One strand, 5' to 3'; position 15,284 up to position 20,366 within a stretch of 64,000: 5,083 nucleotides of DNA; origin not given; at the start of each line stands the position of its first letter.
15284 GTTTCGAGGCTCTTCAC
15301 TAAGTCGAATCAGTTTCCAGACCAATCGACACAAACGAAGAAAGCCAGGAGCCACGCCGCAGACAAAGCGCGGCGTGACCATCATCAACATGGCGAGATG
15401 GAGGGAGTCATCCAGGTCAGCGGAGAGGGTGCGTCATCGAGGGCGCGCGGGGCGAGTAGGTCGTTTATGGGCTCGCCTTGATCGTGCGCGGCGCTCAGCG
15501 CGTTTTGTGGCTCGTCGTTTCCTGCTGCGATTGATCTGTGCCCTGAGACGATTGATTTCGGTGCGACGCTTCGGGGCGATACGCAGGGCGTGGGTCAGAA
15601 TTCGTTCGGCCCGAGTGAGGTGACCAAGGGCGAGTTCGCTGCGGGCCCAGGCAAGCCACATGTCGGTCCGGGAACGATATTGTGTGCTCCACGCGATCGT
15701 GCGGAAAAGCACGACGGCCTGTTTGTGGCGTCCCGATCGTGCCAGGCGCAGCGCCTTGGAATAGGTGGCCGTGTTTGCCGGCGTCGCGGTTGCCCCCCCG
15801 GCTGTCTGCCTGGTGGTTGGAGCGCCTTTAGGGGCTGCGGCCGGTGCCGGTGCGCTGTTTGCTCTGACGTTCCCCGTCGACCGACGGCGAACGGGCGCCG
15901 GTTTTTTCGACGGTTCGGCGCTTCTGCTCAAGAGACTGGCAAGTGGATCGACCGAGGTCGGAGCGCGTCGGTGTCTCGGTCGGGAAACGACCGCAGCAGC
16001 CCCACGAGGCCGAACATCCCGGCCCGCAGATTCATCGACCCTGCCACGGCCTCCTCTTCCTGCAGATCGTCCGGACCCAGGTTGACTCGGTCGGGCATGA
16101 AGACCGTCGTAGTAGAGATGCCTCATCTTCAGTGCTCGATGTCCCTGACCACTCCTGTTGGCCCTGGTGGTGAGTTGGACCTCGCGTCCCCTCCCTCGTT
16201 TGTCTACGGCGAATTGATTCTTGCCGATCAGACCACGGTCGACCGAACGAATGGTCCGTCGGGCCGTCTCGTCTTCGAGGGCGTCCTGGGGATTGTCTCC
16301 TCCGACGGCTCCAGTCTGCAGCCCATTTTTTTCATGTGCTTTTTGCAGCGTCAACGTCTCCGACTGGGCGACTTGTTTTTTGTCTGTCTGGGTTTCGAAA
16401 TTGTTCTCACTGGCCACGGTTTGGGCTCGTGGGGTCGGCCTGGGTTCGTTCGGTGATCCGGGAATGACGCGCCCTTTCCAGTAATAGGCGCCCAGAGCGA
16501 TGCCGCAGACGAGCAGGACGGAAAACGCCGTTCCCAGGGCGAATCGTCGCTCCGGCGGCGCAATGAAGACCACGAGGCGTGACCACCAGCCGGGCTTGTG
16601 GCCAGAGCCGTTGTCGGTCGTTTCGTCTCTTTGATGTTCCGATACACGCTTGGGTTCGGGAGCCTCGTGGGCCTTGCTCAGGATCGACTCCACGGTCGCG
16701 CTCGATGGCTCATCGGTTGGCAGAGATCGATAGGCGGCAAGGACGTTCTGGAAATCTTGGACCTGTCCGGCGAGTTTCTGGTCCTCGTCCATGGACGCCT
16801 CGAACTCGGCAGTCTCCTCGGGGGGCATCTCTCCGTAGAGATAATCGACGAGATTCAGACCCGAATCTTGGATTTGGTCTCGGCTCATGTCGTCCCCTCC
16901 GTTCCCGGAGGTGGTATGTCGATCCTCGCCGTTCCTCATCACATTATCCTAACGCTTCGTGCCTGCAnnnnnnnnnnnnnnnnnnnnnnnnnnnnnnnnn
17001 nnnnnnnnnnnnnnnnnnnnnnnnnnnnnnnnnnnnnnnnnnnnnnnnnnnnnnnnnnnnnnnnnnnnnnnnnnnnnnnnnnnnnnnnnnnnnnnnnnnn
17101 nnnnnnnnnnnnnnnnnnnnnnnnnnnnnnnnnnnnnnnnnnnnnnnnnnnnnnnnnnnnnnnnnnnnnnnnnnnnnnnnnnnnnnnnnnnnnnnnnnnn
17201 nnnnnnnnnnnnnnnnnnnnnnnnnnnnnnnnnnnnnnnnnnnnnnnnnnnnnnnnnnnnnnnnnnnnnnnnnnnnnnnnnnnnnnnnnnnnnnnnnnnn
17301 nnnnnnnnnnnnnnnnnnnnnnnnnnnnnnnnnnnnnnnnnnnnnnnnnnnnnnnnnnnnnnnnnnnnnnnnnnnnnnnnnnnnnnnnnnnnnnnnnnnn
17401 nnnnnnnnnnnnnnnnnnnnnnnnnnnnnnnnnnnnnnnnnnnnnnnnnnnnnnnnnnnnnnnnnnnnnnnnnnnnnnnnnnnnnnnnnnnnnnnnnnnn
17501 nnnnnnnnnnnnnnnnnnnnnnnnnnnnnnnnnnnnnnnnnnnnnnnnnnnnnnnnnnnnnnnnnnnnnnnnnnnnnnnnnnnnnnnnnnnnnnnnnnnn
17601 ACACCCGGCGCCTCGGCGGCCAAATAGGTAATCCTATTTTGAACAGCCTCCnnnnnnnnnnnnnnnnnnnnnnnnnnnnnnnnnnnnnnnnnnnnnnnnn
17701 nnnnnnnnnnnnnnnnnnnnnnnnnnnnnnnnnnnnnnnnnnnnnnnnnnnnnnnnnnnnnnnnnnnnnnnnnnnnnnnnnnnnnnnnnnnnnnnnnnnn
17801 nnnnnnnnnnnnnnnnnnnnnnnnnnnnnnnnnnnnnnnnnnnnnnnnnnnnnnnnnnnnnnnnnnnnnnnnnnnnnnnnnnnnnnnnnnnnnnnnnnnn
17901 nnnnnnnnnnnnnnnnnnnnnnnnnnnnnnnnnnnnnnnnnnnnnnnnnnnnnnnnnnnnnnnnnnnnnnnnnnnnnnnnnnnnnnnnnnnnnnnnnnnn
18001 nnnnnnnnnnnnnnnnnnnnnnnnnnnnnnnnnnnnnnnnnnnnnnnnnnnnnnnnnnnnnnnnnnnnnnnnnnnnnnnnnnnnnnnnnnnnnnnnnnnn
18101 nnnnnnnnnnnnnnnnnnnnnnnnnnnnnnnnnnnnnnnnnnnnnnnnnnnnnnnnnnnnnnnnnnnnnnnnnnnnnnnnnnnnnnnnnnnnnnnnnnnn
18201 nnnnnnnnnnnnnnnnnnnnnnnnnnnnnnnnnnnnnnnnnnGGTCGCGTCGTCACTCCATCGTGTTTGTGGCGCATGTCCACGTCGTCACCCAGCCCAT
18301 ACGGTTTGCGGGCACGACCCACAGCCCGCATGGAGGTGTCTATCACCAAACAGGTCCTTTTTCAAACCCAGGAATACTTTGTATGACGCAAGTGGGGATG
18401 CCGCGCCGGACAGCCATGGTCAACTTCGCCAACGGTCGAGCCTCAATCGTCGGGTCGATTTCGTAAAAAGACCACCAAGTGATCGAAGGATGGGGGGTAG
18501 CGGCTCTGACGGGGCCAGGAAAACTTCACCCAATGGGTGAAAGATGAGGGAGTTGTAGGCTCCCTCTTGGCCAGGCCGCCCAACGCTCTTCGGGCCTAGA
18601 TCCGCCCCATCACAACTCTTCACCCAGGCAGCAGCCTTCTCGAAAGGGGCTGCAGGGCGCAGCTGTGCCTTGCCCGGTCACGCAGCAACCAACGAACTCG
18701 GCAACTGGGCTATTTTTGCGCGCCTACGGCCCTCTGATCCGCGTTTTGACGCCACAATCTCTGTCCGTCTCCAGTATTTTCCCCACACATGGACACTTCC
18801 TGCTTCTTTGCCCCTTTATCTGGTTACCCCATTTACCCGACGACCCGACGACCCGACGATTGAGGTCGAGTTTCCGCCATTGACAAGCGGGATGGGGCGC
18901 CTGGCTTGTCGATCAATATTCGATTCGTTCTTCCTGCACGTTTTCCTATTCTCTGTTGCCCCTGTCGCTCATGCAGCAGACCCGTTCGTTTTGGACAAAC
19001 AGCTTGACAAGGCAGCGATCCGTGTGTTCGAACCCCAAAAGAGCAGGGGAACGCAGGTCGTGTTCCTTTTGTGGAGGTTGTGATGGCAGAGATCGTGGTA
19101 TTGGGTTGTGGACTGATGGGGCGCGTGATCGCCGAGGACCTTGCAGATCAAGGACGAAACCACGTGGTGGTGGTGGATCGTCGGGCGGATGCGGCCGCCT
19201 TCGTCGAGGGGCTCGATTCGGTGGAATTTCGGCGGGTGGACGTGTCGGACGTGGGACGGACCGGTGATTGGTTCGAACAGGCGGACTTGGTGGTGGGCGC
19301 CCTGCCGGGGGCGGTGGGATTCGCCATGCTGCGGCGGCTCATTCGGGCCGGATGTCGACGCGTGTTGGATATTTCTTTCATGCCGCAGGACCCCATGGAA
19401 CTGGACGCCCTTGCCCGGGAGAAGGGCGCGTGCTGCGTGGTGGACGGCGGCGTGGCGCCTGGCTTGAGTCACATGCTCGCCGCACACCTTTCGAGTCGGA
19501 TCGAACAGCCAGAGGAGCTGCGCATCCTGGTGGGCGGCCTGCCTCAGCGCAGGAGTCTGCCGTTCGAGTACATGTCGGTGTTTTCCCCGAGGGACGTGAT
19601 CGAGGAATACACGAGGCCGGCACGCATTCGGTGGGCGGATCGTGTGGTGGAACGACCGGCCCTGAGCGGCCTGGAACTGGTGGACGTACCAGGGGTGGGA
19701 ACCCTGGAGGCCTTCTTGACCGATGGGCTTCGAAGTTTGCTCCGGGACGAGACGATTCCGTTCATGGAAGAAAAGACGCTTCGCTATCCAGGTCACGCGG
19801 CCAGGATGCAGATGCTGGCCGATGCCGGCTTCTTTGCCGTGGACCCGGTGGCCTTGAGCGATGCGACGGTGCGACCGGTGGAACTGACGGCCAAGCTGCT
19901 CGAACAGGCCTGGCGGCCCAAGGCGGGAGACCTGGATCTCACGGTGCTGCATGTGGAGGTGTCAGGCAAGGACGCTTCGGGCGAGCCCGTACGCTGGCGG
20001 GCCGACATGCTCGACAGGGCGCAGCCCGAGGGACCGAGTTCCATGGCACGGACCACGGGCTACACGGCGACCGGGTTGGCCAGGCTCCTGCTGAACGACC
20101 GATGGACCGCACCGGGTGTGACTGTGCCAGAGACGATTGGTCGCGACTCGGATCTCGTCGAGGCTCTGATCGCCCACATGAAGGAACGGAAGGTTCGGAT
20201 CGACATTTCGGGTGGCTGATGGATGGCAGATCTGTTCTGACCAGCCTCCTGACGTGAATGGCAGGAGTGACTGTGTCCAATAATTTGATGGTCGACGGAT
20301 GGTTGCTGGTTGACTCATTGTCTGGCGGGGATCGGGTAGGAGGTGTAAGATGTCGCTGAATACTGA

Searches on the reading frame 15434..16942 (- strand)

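Call 8: search_protein_families(library=pfam, proteins=[window:15434-16942:-], max_evalue=0.001)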
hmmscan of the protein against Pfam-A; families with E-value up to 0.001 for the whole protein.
window:15434-16942:- (502 aa): 2 families
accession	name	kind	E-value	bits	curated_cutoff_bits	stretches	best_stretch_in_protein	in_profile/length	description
PF14559.12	TPR_19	-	0.00018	22.2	25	1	401-470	2-68/68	Tetratricopeptide repeat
PF13428.12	TPR_14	-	0.00019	22.3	23.5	0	427-469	2-43/44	Tetratricopeptide repeat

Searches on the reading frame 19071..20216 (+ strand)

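Call 26: search_protein_families(library=pfam, proteins=[window:19071-20216:+], max_evalue=0.0001)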
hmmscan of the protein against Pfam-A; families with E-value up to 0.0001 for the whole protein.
window:19071-20216:+ (382 aa): 4 families
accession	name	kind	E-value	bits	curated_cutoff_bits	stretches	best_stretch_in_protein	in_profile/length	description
PF16653.10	Sacchrp_dh_C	-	2.8e-39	136.3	31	1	127-373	1-263/265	Saccharopine dehydrogenase C-terminal domain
PF03435.24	Sacchrp_dh_NADP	-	1.5e-12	48.4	25.1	1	8-123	1-129/129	Saccharopine dehydrogenase NADP binding domain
PF03807.23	F420_oxidored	-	1e-05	26.4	21.6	0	8-54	2-49/94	NADP oxidoreductase coenzyme F420-dependent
PF08659.16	KR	-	6e-05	23.5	22.6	0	8-87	4-91/180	KR domain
